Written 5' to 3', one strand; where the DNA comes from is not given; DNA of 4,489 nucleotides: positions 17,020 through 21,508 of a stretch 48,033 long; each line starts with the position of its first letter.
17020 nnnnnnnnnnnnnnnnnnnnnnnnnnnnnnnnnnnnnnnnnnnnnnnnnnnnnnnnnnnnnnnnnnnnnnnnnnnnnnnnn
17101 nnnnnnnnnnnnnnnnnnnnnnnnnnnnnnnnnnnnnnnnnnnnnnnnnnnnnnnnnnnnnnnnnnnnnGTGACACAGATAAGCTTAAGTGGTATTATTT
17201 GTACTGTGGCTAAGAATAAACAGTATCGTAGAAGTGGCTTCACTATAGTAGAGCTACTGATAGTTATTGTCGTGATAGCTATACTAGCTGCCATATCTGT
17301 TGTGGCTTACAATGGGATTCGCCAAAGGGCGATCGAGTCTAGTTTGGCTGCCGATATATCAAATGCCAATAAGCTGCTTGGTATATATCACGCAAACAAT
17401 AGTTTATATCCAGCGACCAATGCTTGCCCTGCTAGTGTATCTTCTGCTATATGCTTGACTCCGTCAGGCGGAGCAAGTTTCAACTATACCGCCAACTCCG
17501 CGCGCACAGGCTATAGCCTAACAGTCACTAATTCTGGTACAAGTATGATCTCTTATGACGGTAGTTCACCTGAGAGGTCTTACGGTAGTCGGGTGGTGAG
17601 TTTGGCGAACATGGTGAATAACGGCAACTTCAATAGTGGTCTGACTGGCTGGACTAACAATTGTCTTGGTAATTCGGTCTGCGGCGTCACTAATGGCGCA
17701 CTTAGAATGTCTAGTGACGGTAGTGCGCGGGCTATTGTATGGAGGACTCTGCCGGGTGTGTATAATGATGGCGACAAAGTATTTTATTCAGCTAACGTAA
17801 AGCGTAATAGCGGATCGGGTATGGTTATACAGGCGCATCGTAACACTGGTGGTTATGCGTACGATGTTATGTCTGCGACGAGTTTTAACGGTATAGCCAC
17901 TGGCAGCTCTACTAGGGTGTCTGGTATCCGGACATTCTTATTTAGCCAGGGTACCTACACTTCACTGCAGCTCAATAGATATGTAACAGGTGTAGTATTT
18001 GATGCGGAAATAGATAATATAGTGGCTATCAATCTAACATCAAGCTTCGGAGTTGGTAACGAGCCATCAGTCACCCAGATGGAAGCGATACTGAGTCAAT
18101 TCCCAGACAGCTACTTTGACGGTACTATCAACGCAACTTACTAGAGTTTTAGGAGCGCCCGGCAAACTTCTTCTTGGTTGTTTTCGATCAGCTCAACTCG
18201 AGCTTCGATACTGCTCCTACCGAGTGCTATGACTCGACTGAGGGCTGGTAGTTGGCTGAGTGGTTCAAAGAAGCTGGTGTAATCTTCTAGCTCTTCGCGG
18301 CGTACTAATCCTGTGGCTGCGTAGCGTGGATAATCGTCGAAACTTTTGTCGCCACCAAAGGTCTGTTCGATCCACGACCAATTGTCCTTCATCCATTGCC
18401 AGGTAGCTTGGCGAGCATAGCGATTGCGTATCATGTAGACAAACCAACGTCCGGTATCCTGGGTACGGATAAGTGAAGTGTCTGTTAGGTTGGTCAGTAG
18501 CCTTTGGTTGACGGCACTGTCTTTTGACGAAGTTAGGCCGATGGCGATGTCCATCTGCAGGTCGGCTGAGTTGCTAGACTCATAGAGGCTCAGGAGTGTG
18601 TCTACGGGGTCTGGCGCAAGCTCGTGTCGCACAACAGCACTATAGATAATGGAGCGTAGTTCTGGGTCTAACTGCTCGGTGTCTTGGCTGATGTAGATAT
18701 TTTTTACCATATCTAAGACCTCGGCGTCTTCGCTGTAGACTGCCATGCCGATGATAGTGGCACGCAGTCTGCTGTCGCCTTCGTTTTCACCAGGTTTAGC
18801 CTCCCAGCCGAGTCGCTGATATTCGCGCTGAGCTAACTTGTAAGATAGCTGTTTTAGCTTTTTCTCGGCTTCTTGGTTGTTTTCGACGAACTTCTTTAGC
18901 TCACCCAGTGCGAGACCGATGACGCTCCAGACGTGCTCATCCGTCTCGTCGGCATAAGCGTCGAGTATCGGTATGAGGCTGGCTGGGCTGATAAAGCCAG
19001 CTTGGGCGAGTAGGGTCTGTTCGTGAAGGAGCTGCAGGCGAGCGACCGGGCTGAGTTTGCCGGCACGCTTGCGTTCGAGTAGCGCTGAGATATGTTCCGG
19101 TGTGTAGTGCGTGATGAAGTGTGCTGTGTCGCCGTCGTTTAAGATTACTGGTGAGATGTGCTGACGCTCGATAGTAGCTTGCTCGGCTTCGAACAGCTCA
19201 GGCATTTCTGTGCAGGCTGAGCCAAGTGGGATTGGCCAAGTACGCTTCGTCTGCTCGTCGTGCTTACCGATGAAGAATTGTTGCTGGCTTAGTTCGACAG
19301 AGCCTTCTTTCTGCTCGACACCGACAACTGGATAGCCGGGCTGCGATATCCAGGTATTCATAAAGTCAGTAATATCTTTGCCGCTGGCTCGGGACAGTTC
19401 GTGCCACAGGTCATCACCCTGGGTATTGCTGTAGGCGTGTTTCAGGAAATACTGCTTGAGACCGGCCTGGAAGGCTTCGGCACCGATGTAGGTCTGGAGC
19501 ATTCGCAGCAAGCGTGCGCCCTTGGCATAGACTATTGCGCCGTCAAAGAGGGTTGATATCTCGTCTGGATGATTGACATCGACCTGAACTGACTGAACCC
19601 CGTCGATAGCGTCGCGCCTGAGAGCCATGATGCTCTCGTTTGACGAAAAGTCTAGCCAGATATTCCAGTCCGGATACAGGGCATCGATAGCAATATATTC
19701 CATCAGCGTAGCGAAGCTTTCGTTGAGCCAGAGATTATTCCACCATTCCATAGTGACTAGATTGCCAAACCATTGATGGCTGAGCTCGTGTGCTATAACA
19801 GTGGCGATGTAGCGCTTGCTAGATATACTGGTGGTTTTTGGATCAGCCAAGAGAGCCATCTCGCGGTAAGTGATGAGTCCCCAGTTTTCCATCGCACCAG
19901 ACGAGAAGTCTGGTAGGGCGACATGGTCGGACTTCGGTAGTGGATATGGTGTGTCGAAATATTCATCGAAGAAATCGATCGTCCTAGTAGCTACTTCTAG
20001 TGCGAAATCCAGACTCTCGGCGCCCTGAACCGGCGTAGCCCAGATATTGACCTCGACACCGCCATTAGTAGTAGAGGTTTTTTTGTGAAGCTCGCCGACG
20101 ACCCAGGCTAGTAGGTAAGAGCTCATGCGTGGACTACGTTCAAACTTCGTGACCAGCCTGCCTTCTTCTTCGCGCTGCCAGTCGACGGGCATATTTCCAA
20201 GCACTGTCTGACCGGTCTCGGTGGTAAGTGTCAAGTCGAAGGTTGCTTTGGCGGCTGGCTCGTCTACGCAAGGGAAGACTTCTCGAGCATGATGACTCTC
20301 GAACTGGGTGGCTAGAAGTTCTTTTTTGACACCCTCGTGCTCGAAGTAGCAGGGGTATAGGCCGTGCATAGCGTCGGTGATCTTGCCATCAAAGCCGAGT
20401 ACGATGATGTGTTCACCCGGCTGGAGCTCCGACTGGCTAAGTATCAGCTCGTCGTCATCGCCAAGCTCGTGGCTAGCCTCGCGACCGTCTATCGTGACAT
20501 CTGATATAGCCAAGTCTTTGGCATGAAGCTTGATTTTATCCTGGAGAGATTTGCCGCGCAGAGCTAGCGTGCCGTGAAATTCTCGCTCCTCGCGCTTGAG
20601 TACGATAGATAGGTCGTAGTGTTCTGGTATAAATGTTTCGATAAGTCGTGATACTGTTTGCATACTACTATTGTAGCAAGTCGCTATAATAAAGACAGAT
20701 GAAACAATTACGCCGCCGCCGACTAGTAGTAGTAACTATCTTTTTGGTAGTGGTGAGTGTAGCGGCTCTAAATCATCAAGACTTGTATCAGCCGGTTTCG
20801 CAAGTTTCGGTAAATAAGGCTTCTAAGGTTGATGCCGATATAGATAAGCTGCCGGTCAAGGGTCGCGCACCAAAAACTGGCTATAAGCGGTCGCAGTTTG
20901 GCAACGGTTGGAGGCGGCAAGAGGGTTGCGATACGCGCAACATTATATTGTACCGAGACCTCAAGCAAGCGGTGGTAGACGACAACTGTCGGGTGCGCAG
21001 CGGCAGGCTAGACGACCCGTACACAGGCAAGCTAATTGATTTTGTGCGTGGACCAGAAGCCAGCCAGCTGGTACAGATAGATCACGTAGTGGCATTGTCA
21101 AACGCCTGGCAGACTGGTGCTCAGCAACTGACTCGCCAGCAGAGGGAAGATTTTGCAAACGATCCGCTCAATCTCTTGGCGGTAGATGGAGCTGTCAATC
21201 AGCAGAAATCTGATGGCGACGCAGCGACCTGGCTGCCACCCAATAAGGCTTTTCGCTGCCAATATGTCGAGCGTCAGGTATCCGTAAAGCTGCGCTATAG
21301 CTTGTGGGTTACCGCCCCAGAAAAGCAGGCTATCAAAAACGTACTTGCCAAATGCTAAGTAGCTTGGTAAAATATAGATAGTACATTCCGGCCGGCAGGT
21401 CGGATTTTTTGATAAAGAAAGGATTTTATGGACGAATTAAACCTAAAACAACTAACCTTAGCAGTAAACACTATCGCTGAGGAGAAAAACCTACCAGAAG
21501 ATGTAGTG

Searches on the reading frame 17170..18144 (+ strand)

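Call 17: search_protein_families(library=pfam, proteins=[window:17170-18144:+], max_evalue=0.0001)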
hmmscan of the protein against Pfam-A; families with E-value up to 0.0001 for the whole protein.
window:17170-18144:+ (324 aa): 1 family
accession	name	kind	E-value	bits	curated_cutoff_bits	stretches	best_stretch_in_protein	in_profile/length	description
PF07963.17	N_methyl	-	6.3e-07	29.1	21.2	1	20-43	3-26/27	Prokaryotic N-terminal methylation motif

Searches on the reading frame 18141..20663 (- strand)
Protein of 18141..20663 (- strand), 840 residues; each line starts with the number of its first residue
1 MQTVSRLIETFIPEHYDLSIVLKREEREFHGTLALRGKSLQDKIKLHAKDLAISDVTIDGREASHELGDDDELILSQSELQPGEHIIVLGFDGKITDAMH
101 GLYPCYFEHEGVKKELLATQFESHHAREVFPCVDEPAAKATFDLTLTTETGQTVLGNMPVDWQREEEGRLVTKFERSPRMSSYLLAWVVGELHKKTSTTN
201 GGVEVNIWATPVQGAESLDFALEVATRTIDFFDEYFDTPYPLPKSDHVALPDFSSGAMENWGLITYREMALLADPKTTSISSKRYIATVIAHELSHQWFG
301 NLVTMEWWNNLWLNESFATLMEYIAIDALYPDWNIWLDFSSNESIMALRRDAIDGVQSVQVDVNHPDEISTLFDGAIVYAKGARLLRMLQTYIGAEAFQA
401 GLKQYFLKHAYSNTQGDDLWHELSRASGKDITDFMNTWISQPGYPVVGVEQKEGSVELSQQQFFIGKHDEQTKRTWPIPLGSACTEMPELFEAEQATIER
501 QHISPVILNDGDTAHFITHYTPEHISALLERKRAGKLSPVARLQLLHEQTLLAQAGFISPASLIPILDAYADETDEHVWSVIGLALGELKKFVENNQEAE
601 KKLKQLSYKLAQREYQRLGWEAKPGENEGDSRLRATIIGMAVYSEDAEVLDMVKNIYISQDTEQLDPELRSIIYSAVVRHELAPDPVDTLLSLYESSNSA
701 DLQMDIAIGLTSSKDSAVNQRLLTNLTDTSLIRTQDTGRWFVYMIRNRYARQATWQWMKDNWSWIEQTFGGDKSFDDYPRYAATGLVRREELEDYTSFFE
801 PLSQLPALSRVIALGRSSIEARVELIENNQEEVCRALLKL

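Call 12: search_protein_families(library=ncbifam, proteins=[window:18141-20663:-], max_evalue=1e-10)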
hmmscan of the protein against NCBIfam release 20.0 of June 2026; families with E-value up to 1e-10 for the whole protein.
window:18141-20663:- (840 aa): 3 families
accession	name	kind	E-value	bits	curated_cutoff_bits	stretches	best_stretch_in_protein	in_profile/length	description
TIGR02412.1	pepN_strep_liv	equivalog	4.2e-89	299.9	591.2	1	14-673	17-676/832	aminopeptidase N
TIGR02414.1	pepN_proteo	equivalog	4.5e-47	160.8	718.2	1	13-487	9-486/868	aminopeptidase N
TIGR02411.1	leuko_A4_hydro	equivalog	1.8e-37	129.4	761.7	1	10-423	10-417/600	leukotriene-A(4) hydrolase/aminopeptidase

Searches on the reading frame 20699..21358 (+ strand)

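Call 12: search_protein_families(library=ncbifam, proteins=[window:20699-21358:+], max_evalue=1e-10)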
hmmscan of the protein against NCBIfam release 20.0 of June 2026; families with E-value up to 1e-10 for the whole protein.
window:20699-21358:+ (219 aa): 0 families

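Call 17: search_protein_families(library=pfam, proteins=[window:20699-21358:+], max_evalue=0.0001)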
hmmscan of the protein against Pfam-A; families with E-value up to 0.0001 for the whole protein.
window:20699-21358:+ (219 aa): 1 family
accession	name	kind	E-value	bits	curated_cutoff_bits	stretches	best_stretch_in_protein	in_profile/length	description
PF07510.16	GmrSD_C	-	4.3e-18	66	23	1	99-212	27-135/138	GmrSD restriction endonucleases, C-terminal domain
